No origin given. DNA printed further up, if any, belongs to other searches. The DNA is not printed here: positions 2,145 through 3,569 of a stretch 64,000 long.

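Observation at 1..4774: Overlap-coupled envelope trio: TPR/CsgG-like lipoprotein, unassigned beta-barrel, giant Ig-repeat protein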

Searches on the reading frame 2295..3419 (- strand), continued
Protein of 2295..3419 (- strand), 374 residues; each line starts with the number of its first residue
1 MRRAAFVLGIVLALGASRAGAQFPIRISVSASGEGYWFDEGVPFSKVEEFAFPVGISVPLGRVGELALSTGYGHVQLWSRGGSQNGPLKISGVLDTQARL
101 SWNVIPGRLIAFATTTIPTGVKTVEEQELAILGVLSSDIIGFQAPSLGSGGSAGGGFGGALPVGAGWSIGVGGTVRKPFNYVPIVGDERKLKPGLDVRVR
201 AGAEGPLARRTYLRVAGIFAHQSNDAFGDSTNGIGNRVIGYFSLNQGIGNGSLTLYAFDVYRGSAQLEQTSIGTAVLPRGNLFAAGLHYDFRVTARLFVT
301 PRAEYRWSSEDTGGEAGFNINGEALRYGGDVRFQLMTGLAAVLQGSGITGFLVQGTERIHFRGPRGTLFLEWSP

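Call 51: find_encoding_contigs(protein=P0088, flank=10000, max_places=2)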
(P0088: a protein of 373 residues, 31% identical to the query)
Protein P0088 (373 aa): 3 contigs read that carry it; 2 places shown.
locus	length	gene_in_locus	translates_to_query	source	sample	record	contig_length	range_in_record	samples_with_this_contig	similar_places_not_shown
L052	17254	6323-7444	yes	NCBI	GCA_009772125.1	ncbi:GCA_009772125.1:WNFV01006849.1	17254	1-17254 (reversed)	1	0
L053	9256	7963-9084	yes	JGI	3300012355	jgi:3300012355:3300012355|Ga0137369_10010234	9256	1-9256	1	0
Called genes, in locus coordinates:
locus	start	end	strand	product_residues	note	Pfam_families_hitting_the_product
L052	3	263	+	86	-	?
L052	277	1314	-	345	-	PF02618:YceG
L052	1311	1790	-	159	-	PF03652:RuvX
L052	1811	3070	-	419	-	PF07498:Rho_N, PF07497:Rho_RNA_bind, PF00006:ATP-synt_ab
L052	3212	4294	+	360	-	PF02163:Peptidase_M50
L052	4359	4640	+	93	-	-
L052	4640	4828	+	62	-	PF00512:HisKA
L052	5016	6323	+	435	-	PF03783:CsgG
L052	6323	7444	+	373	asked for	-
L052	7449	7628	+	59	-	-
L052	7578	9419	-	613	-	PF06271:RDD, PF28475:DUF8413, PF01944:SpoIIM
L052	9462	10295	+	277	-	-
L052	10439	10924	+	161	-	PF13559:DUF4129 (weak)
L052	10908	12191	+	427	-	PF14258:DUF4350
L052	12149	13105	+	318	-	PF00493:MCM (faint), PF20030:bpMoxR, PF07726:AAA_3, PF07728:AAA_5, PF17863:AAA_lid_2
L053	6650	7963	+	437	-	PF03783:CsgG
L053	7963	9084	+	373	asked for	-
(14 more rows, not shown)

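Call 52: find_encoding_contigs(protein=P0091, flank=10000, max_places=2)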
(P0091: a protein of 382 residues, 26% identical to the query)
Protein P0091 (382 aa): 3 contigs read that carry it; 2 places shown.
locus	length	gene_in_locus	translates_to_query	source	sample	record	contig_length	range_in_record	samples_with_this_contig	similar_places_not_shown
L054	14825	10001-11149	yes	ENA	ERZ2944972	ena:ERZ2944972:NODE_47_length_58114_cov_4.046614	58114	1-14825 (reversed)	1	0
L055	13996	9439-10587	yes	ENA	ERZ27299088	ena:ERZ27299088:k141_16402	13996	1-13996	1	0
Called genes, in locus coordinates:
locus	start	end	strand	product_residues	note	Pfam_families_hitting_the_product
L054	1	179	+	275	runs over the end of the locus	-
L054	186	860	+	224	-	PF04893:Yip1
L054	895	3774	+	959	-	PF06808:DctM, PF12974:Phosphonate-bd (weak), PF16868:NMT1_3, PF09084:NMT1 (weak)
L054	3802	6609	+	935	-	PF06452:CBM9_1 (weak), PF19313:DUF5916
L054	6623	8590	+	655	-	PF01425:Amidase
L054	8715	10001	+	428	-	PF03783:CsgG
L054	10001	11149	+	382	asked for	-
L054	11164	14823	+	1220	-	?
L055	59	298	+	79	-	-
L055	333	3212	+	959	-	PF06808:DctM, PF12974:Phosphonate-bd (weak), PF16868:NMT1_3, PF09084:NMT1 (weak)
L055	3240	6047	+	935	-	PF06452:CBM9_1 (weak), PF19313:DUF5916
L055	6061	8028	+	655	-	PF01425:Amidase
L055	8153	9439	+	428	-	PF03783:CsgG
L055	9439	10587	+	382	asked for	-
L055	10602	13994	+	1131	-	?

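Call 62: search_protein_representatives(alignment_id=A1)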
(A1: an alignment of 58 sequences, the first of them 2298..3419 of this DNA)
Query: 58 sequences, 374 profile positions. Proteins with E-value up to 0.001 (for the whole library): 1281; up to 1e-10: 881; up to 1e-30: 216. The best 150 are listed.
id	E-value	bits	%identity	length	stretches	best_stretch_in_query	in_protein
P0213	5.6e-151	519.1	-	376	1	3-374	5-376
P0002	1.6e-149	514.2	-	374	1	1-374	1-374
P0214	2.0e-146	504.0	-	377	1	3-374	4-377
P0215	2.2e-139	480.9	-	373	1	2-374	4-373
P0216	3.3e-135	467.2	-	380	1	6-374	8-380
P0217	3.5e-127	440.8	-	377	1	7-373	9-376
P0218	5.2e-124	430.3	-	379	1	4-374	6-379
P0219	7.4e-123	426.5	-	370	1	7-374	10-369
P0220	2.8e-120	418.0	-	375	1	7-372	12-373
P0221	1.2e-119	415.9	-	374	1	1-374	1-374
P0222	1.6e-119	415.6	-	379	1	2-374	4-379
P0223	3.7e-117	407.8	-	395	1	5-374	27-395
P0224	2.0e-116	405.4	-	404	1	1-374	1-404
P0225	2.0e-115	402.0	-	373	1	4-374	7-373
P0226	2.8e-114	398.3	-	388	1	1-374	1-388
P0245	9.2e-65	235.3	-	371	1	7-371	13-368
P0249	3.1e-57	210.6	-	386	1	5-372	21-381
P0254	6.6e-54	199.6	-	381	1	3-371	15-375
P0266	7.5e-48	179.7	-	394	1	7-372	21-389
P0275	3.2e-46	174.3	-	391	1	6-372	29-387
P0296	1.8e-43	165.3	-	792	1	3-374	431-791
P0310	4.2e-42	160.7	-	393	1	7-370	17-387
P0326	5.1e-41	157.2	-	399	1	21-372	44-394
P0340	6.9e-40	153.5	-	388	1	7-373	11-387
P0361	1.2e-37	146.1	-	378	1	7-370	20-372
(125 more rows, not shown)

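Call 64: list_cluster_members(proteins=[P0245, P0249, P0254, P0266, P0275, P0296, P0310, P0326, P0340, P0361])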
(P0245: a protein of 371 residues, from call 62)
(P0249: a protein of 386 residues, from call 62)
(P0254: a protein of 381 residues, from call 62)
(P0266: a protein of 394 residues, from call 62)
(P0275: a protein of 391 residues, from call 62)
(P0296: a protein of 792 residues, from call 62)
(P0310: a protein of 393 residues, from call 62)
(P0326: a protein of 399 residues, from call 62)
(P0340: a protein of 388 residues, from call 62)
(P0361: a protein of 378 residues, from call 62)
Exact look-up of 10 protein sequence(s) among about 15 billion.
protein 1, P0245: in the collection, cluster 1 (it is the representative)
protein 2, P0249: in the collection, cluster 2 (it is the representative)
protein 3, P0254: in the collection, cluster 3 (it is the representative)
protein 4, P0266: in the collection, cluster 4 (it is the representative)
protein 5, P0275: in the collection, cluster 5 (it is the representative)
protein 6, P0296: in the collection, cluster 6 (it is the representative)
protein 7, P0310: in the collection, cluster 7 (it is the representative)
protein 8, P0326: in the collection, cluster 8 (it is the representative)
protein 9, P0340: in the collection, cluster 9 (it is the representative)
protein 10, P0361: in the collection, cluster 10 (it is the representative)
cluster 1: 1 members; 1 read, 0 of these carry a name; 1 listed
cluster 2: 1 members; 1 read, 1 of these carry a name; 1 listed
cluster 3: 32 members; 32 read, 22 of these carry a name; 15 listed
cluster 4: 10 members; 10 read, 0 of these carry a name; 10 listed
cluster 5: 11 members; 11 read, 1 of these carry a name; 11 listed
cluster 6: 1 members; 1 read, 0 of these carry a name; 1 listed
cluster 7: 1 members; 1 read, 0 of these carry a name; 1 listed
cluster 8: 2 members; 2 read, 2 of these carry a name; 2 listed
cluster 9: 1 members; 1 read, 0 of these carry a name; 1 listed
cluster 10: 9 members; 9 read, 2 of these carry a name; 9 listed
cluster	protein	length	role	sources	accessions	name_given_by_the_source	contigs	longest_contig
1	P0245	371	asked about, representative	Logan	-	-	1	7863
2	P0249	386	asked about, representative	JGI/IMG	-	hypothetical protein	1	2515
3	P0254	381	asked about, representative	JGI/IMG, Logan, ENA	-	-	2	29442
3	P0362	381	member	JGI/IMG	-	hypothetical protein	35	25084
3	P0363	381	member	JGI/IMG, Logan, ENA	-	hypothetical protein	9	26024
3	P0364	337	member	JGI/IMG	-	hypothetical protein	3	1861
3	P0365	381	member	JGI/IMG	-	hypothetical protein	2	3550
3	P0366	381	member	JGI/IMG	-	hypothetical protein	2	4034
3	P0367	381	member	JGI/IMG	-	hypothetical protein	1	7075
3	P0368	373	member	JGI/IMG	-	hypothetical protein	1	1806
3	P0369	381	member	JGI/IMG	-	hypothetical protein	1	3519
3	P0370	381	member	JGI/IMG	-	hypothetical protein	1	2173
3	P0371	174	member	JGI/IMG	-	hypothetical protein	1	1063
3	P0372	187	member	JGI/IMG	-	hypothetical protein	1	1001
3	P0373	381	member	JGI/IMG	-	hypothetical protein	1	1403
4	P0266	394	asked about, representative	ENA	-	-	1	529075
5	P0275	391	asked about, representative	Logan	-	-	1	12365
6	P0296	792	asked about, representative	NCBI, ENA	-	-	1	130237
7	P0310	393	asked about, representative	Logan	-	-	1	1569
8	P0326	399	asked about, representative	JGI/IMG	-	hypothetical protein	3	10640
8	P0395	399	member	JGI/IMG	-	hypothetical protein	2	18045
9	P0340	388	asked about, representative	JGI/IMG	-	-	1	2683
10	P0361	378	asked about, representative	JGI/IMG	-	hypothetical protein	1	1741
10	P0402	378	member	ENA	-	-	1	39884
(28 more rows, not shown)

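Call 65: find_encoding_contigs(protein=P0266, flank=10000, max_places=1)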
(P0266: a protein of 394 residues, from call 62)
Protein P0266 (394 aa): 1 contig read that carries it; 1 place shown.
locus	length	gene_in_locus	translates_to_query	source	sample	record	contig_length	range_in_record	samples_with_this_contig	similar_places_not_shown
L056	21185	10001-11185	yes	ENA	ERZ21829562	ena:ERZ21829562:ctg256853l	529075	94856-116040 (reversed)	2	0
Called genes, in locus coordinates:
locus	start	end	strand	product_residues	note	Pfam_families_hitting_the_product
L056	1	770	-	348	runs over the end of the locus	PF08450:SGL (faint), PF24684:Vgb_lyase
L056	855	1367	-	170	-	PF06803:DUF1232 (weak)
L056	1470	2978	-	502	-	PF00144:Beta-lactamase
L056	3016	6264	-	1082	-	PF13088:BNR_2 (faint), PF14870:PSII_BNR (faint), PF25852:DUF6242_C (faint), PF02012:BNR (faint), PF15899:BNR_6 (faint), PF15902:Sortilin-Vps10 (weak)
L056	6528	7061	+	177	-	PF01988:VIT1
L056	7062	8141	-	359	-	PF00753:Lactamase_B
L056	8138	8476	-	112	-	-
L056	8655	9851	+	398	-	PF07719:TPR_2 (faint), PF13428:TPR_14 (faint), PF03783:CsgG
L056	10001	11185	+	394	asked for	-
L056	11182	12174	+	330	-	PF02369:Big_1 (faint), PF02368:Big_2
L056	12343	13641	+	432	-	PF01979:Amidohydro_1, PF07969:Amidohydro_3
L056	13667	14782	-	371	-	-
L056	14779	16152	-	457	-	PF13414:TPR_11 (faint), PF21033:RMD1-3 (faint), PF12895:ANAPC3 (faint), PF13371:TPR_9 (faint), PF07719:TPR_2 (faint), PF13428:TPR_14 (weak), PF13432:TPR_16 (weak), PF14559:TPR_19, +1 more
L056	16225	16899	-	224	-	PF00211:Guanylate_cyc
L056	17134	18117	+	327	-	PF02511:Thy1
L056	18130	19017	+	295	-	PF06727:DUF1207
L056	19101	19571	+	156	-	-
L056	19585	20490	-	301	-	PF00850:Hist_deacetyl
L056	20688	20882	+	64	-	-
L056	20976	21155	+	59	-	PF02566:OsmC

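Call 73: search_protein_families(library=pfam, alignment_id=A1, max_evalue=1)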
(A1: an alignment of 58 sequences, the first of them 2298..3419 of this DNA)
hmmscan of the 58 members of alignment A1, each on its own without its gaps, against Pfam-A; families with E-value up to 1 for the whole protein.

A. member 1, window:2298-3419:- (374 aa): 0 families

B. families by the number of members that match (of 58 scanned): 7 families
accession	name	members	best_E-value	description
PF13505.12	OMP_b-brl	10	9e-07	Outer membrane protein beta-barrel domain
PF05275.17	CopB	3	0.043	Copper resistance protein B precursor (CopB)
PF24604.1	B-barrel_PelB_C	1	0.064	PelB, C-terminal beta barrel domain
PF19572.5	PorV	1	0.077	Type IX secretion system protein PorV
PF05611.16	DUF780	1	0.26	Caenorhabditis elegans protein of unknown function (DUF780)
PF21012.3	DUF6850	1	0.35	Family of unknown function (DUF6850)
PF01425.27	Amidase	1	0.51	Amidase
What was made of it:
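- On Slam / T11SS: 0 of 58 barrel homologues hit DUF560 at E<=1 (call 73).
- On Synthase-dependent EPS exporters (AlgE, BcsC, PelB, PgaA barrels with TPR): 1 of 58 members gives a faint PelB-barrel Pfam hit, E 0.064 (call 73).
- Closest known: Slam / type XI secretion. Different: The barrel is not DUF560: 0 of 58 members hit it (call 73).
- One family member gives a faint Pfam PelB-barrel hit (call 73).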

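Call 81: search_protein_families(library=pfam, proteins=[L010:11428-14997:+, L010:14988-16634:+, L023:11167-14805:+, L031:11119-14754:+, L040:11032-12456:+, L040:12505-12996:+, L040:13065-17291:+, L001:12399-14678:-, L054:11164-14823:+, L056:11182-12171:+], max_evalue=0.001)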
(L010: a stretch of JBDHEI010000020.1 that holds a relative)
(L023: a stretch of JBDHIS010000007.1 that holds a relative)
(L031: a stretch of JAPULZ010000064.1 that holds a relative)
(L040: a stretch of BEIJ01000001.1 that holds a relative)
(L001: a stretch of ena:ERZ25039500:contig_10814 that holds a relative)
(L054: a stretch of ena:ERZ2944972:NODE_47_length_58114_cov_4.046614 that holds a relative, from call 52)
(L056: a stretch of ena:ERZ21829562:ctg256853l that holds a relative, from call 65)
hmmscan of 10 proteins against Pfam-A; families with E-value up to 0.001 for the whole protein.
L010:11428-14997:+ (1190 aa): 1 family
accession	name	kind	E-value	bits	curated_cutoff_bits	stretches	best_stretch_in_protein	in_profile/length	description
PF02369.22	Big_1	-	1.1e-12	48.3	34.9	3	468-526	21-80/93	Bacterial Ig-like domain (group 1)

L010:14988-16634:+ (549 aa): 0 families

L023:11167-14805:+ (1213 aa): 1 family
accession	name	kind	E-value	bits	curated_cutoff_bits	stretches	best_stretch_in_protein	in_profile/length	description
PF07676.18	PD40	-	3.4e-12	46.4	20.9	1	890-915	14-38/38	WD40-like Beta Propeller Repeat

L031:11119-14754:+ (1212 aa): 1 family
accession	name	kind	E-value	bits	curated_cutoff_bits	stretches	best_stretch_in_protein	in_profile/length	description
PF17164.10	DUF5122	-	0.00063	20.4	27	0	782-800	2-20/36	Domain of unknown function (DUF5122) beta-propeller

L040:11032-12456:+ (475 aa): 2 families
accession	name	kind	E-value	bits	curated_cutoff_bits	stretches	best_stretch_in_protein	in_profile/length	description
PF00963.24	Cohesin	-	4.9e-07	30.5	24.1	1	347-473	11-139/139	Cohesin domain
PF02368.24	Big_2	-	1.4e-06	28.6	22.8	1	245-308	6-66/79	Bacterial Ig-like domain (group 2)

L040:12505-12996:+ (164 aa): 1 family
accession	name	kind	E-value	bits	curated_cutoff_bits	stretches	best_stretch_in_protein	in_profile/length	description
PF00963.24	Cohesin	-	2.4e-07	31.5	24.1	1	32-126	3-105/139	Cohesin domain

L040:13065-17291:+ (1409 aa): 6 families
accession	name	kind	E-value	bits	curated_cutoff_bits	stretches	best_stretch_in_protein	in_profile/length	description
PF13229.12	Beta_helix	-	8.9e-28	97.3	25.9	2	1114-1275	2-155/158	Right handed beta helix region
PF05048.19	NosD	-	1.3e-11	44.8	23.6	0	1181-1264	72-154/212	Periplasmic copper-binding protein (NosD)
PF00404.24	Dockerin_1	-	2.8e-07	31.1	22.9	1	157-208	1-52/57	Dockerin type I domain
PF00963.24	Cohesin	-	1.4e-05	25.8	24.1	1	28-120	7-106/139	Cohesin domain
PF07602.17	DUF1565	-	0.0004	20.2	20.3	0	1090-1265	86-238/257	Protein of unknown function (DUF1565)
PF02369.22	Big_1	-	0.00092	19.7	34.9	1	251-316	17-80/93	Bacterial Ig-like domain (group 1)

L001:12399-14678:- (760 aa): 10 families
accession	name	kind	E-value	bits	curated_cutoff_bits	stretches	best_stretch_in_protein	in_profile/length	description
PF13620.12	CarboxypepD_reg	-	7.2e-25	87.6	32.3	3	436-515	2-79/82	Carboxypeptidase regulatory-like domain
PF17210.9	SdrD_B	-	2.9e-20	73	29.7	3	441-500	18-76/112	SdrD B-like domain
PF13715.12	CarbopepD_reg_2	-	5.7e-17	62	32.2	2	350-399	1-51/88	CarboxypepD_reg-like domain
PF19190.6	BACON_2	-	2.5e-13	50.2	25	1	158-244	2-87/94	Viral BACON domain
PF17802.7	SpaA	-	3.6e-13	49.9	23.1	1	285-336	29-83/91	Prealbumin-like fold domain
PF02369.22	Big_1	-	4.2e-10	40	34.9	1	546-612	19-89/93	Bacterial Ig-like domain (group 1)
PF14686.12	fn3_3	-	6.4e-07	29.5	24.4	0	289-336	28-73/75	Polysaccharide lyase family 4, domain II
PF09430.16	EMC7_beta-sandw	-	7.2e-05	23.4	26.6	0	360-399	6-46/122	ER membrane protein complex subunit 7, beta-sandwich domain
PF22544.2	HYDIN_VesB_CFA65-like_Ig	-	0.00027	21.5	25.5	0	176-239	21-85/100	HYDIN/CFA65/VesB-like, Ig-like domain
PF24421.1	Ig_J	-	0.0008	19.9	29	0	464-488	60-83/104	Tip attachment protein J, Ig-like domain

L054:11164-14823:+ (1220 aa): 1 family
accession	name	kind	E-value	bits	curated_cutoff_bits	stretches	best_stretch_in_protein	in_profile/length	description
PF02368.24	Big_2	-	0.00032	21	22.8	1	219-290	2-70/79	Bacterial Ig-like domain (group 2)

L056:11182-12171:+ (330 aa): 3 families
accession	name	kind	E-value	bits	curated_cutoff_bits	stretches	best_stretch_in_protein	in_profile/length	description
PF02368.24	Big_2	-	7.4e-15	55.1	22.8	1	249-326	2-77/79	Bacterial Ig-like domain (group 2)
PF02369.22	Big_1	-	4e-06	27.3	34.9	1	180-249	15-80/93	Bacterial Ig-like domain (group 1)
PF22359.2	Big-like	-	0.00079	20.1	27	0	284-323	2-41/48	Bacterial Ig-like domain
